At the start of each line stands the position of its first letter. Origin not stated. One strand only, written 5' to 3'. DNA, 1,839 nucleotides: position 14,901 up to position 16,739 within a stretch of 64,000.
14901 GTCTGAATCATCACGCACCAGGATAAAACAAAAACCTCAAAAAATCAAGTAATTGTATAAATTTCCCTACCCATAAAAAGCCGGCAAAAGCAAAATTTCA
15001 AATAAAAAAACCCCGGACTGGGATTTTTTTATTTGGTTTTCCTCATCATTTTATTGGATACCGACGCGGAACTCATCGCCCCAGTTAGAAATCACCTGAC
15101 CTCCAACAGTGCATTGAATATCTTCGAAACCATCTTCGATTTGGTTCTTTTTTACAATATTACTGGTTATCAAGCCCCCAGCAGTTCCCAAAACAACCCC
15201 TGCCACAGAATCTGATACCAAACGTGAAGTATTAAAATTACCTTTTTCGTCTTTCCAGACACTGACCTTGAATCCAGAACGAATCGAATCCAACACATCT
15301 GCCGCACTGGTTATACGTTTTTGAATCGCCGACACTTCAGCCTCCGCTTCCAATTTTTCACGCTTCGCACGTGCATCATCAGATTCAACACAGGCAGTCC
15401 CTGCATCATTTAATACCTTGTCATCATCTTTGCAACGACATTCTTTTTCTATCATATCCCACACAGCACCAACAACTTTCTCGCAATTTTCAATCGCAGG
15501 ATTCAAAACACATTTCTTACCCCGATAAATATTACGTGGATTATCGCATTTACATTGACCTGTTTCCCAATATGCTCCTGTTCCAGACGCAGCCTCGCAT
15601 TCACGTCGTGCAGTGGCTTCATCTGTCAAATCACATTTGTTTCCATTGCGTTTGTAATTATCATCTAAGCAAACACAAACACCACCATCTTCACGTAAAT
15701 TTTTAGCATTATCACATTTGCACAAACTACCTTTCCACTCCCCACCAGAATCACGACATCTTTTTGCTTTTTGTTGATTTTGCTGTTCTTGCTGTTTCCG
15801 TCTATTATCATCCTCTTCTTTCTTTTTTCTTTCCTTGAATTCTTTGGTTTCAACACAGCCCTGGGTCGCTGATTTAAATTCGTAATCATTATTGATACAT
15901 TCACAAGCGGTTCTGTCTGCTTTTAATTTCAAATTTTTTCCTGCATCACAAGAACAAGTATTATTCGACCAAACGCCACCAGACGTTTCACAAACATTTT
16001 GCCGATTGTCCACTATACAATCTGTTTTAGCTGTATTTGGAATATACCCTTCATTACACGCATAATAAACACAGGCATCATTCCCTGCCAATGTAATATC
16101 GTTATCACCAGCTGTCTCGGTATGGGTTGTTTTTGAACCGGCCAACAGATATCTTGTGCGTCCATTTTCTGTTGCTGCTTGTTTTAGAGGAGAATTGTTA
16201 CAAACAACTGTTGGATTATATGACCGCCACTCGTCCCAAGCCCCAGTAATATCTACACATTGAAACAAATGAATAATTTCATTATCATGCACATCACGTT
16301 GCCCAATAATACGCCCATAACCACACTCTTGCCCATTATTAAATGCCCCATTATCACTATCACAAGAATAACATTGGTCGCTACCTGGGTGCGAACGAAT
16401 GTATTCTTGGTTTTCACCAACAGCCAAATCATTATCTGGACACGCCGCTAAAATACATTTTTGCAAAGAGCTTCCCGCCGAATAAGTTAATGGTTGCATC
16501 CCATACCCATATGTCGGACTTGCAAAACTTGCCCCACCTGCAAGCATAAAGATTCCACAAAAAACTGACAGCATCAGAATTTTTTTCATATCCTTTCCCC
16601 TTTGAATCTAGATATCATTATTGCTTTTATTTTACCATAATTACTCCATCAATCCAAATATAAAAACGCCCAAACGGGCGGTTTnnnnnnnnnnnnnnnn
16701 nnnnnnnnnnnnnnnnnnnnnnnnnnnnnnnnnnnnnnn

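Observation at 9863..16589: Two secreted cysteine-rich proteins with EGF-like / CxC repeat modules flanking nth-ileS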

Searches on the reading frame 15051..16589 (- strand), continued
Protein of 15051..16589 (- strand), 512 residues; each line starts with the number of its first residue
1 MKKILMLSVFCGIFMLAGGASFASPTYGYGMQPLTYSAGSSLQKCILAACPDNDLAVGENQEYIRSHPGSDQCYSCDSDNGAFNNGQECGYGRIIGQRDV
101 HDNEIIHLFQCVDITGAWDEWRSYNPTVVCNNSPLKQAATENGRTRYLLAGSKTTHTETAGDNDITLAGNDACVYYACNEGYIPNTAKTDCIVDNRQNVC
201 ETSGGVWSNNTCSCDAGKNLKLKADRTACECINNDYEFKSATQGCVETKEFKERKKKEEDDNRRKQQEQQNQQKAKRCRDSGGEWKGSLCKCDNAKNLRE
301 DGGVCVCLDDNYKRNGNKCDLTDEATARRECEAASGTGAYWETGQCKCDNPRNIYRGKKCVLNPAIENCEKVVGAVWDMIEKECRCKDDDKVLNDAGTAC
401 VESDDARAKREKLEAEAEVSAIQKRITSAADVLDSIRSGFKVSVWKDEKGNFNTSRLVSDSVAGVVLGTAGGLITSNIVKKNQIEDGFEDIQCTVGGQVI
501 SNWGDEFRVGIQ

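Call 29: find_related_loci(query=A2, collection=genome_contigs, flank=6000)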
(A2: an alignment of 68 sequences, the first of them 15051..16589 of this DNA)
Query A2 (512 aa) in genome_contigs; peptide patterns used: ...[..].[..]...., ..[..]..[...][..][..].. (x = any residue, [..] = any of these).
327 stretches matched a pattern; 290 encode a relative of the query (tblastn E <= 1e-3); the best 80 are kept; 80 distinct loci.
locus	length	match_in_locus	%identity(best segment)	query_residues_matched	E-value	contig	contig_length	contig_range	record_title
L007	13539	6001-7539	88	1-512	0e+0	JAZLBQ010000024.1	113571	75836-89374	MAG: Candidatus Enterousia sp. isolate T1900045063_TC20190056.MAGScoT_cleanbin_000013 SGB_4572_k141_1978705, whole genom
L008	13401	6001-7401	46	29-512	2e-121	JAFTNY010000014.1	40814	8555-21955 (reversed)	MAG: Alphaproteobacteria bacterium isolate RGIG3991 Roe_deer_Cecum-4__c113503, whole genome shotgun sequence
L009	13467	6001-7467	42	1-512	9e-118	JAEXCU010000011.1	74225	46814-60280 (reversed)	MAG: Proteobacteria bacterium isolate OH_HBB_125 k127_405824, whole genome shotgun sequence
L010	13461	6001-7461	40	1-512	1e-116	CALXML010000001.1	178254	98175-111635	MAG: uncultured Alphaproteobacteria bacterium isolate BRZ_KL__bin36 genome assembly, contig: BRZ_KL__NODE_32_length_1782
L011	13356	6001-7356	43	41-512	2e-101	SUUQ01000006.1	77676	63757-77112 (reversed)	MAG: Alphaproteobacteria bacterium isolate SIG50 NODE_7947_length_77676_cov_6.883351, whole genome shotgun sequence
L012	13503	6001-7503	39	2-512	7e-101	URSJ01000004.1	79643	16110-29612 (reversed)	uncultured Rickettsiales bacterium isolate UMGS1304 genome assembly, contig: NODE_44_length_79643_cov_7.24965, whole gen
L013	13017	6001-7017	48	183-512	5e-95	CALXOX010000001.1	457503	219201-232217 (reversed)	MAG: uncultured Alphaproteobacteria bacterium isolate BRZ_MD__bin1 genome assembly, contig: BRZ_MD__NODE_4_length_457503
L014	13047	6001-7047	46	167-512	3e-90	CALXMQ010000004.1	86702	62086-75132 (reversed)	MAG: uncultured Alphaproteobacteria bacterium isolate BRZ_KT__bin2 genome assembly, contig: BRZ_KT__NODE_133_length_8670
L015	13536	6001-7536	37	1-512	2e-90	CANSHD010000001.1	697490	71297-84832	MAG TPA_asm: uncultured Alphaproteobacteria bacterium isolate SRR15730559_bin.33_metawrap_v1.3_MAG genome assembly, cont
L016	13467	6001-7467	39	1-512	2e-111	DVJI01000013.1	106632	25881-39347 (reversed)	MAG TPA_asm: Candidatus Enterousia intestinigallinarum isolate ChiGjej3B3-5194 ChiGjej3B3M5__C761843_L106632_SRR6323341,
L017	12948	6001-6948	48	200-512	8e-85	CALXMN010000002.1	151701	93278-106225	MAG: uncultured Alphaproteobacteria bacterium isolate BRZ_KQ__bin82 genome assembly, contig: BRZ_KQ__NODE_157_length_151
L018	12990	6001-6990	44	183-512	7e-84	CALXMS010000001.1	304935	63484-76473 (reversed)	MAG: uncultured Alphaproteobacteria bacterium isolate BRZ_MB__bin43 genome assembly, contig: BRZ_MB__NODE_27_length_3049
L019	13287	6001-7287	37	66-512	9e-78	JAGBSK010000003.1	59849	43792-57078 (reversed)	MAG: Alphaproteobacteria bacterium isolate RGIG9404 Yak_Cecum-1__c33589, whole genome shotgun sequence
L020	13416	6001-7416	35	33-512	8e-77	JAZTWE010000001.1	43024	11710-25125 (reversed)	MAG: Candidatus Enterousia sp. isolate T1900045334_YK20190023.MAGScoT_cleanbin_000100 SGB_6575_k141_5021803, whole genom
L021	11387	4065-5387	39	100-512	7e-77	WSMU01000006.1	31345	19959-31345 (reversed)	MAG: Alphaproteobacteria bacterium isolate RACS_032 NODE_353_length_31345_cov_12.572982, whole genome shotgun sequence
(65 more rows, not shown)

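Call 42: search_protein_families(library=pfam, alignment_id=A2, max_evalue=1)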
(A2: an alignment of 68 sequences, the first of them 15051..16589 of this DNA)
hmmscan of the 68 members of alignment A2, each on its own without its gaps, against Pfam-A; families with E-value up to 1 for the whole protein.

A. member 1, window:15051-16589:- (512 aa): 0 families

B. families by the number of members that match (of 68 scanned): 28 families (the first 25 are shown)
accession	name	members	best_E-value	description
PF19202.5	DUF5874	25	2e-07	Family of unknown function (DUF5874)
PF12662.13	cEGF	10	0.00029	Complement Clr-like EGF-like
PF03278.18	IpaB_EvcA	9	0.0029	IpaB/EvcA family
PF21671.2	CPL1-like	5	0.037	Protein CPL1-like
PF06005.17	ZapB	2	0.0044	Cell division protein ZapB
PF10261.15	FIT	2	0.018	Fat storage-inducing transmembrane protein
PF12220.14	U1snRNP70_N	2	0.036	U1 small nuclear ribonucleoprotein of 70kDa MW N terminal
PF24438.1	IML1_N_fung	2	0.17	IML1, N-terminal, fungi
PF25046.1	DUF7790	1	0.0018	Domain of unknown function (DUF7790)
PF25514.1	P3_C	1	0.0021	P3 major capsid protein C-terminal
PF24332.1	DUF7500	1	0.013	Family of unknown function (DUF7500)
PF01479.30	S4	1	0.032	S4 domain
PF15842.10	DUF4718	1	0.038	Domain of unknown function (DUF4718)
PF25314.1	TNFR_nem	1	0.058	TNF receptor-like domain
PF18372.7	I-EGF_1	1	0.067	Integrin beta epidermal growth factor like domain 1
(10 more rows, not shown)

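Call 44: search_protein_families(library=pfam, proteins=[P0007, P0011, P0021, P0035, P0049, P0077, P0091, P0099, P0110, P0016], max_evalue=1)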
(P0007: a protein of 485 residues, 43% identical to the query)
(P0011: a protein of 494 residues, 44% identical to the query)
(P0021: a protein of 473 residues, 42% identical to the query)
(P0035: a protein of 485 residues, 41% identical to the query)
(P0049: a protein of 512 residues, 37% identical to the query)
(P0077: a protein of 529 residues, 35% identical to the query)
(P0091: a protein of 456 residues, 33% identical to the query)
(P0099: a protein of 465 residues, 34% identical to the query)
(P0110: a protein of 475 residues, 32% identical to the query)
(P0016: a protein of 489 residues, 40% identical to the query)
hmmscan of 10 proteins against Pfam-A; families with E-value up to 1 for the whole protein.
P0007 (485 aa): 2 families
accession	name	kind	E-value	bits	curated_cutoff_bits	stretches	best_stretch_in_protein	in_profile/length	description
PF25046.1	DUF7790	-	0.0018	18.2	23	1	332-431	45-144/272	Domain of unknown function (DUF7790)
PF05095.17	DUF687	-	0.17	10.8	25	1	390-456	399-466/537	Protein of unknown function (DUF687)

P0011 (494 aa): 2 families
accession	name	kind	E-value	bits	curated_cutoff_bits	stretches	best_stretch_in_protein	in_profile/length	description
PF19202.5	DUF5874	-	0.0052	17.6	27.1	1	260-303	2-45/74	Family of unknown function (DUF5874)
PF06005.17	ZapB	-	0.78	10.7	31.5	0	393-417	47-71/71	Cell division protein ZapB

P0021 (473 aa): 0 families

P0035 (485 aa): 1 family
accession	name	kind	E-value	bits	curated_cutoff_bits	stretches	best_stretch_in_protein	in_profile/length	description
PF12662.13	cEGF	-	0.47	10.8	26.6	0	288-298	10-20/24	Complement Clr-like EGF-like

P0049 (512 aa): 3 families
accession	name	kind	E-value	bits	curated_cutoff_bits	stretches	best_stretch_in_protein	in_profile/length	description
PF12220.14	U1snRNP70_N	-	0.036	15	23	1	210-285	37-88/92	U1 small nuclear ribonucleoprotein of 70kDa MW N terminal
PF11178.13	DUF2963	-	0.15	11.9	22.6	1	73-96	10-31/52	Protein of unknown function (DUF2963)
PF24126.1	DUF7394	-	0.46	11.2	27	0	244-277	30-62/65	Family of unknown function (DUF7394)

P0077 (529 aa): 0 families

P0091 (456 aa): 1 family
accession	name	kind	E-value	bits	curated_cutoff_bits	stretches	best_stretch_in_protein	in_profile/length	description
PF24438.1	IML1_N_fung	-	0.17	13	27.7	1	344-391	41-87/103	IML1, N-terminal, fungi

P0099 (465 aa): 0 families

P0110 (475 aa): 3 families
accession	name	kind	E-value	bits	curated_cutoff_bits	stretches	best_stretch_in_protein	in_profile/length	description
PF24332.1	DUF7500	-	0.013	16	27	1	245-428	3-125/187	Family of unknown function (DUF7500)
PF15842.10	DUF4718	-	0.038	14.3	27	1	221-283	60-121/184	Domain of unknown function (DUF4718)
PF21671.2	CPL1-like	-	0.05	14.1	27.4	1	145-166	39-60/60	Protein CPL1-like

P0016 (489 aa): 2 families
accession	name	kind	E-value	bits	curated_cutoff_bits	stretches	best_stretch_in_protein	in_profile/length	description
PF19202.5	DUF5874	-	0.0006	20.5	27.1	1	258-301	2-45/74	Family of unknown function (DUF5874)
PF03278.18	IpaB_EvcA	-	0.011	15.9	29.9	1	404-470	15-82/156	IpaB/EvcA family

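Call 96: search_protein_families(library=padloc, proteins=[window:15051-16589:-], max_evalue=1)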
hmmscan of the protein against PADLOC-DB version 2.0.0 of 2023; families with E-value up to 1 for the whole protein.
window:15051-16589:- (512 aa): 0 families

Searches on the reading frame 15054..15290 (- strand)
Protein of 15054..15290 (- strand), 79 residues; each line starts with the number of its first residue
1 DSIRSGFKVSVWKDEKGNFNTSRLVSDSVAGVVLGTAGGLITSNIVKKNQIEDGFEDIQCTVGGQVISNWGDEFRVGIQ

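Call 41: find_homologous_proteins(query=window:15054-15290:-, max_evalue=0.001)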
Query window:15054-15290:- (79 aa): 41 proteins with E <= 0.001 among 42 candidates.
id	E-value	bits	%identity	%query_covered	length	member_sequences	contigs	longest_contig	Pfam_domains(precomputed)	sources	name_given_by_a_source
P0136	1.6e-36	141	84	100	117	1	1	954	-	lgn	-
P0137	1.8e-35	138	79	97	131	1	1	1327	-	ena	-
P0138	2.2e-35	138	79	96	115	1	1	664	-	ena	-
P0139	2.9e-35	137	78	97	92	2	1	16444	-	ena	-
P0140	9.8e-34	132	75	100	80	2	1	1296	-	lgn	-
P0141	6.1e-33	130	73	100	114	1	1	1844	-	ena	-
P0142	3.7e-32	127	79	89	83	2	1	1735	-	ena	-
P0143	6.3e-32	127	73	99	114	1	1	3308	-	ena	-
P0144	5.2e-31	124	70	100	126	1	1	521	-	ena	-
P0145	1.5e-30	122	70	99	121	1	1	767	-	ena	-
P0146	1.8e-30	122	71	99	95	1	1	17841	-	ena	-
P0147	2.0e-30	122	72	95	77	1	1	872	-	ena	-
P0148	2.5e-30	121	71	100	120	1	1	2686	-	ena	-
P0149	2.6e-30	121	71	99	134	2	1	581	-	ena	-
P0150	2.9e-30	121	70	100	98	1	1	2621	-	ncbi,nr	ncbi:MAG: hypothetical protein II219_01480, partial [Alphaproteobacteria bacterium]|nr:hypothetical 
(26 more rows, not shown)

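Call 89: search_protein_families(library=pfam, proteins=[window:15054-15290:-], max_evalue=5)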
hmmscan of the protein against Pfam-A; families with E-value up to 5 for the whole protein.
window:15054-15290:- (79 aa): 0 families

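Call 95: search_solved_structures(query=window:15054-15290:-, max_evalue=10, show_alignments=3)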
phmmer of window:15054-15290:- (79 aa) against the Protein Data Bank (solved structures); distinct sequences matched with E-value up to 10: 1.
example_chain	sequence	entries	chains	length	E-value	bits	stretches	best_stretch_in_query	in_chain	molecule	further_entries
8e16_I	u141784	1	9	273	0.26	14.8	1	9-55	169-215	Major capsid protein, gp6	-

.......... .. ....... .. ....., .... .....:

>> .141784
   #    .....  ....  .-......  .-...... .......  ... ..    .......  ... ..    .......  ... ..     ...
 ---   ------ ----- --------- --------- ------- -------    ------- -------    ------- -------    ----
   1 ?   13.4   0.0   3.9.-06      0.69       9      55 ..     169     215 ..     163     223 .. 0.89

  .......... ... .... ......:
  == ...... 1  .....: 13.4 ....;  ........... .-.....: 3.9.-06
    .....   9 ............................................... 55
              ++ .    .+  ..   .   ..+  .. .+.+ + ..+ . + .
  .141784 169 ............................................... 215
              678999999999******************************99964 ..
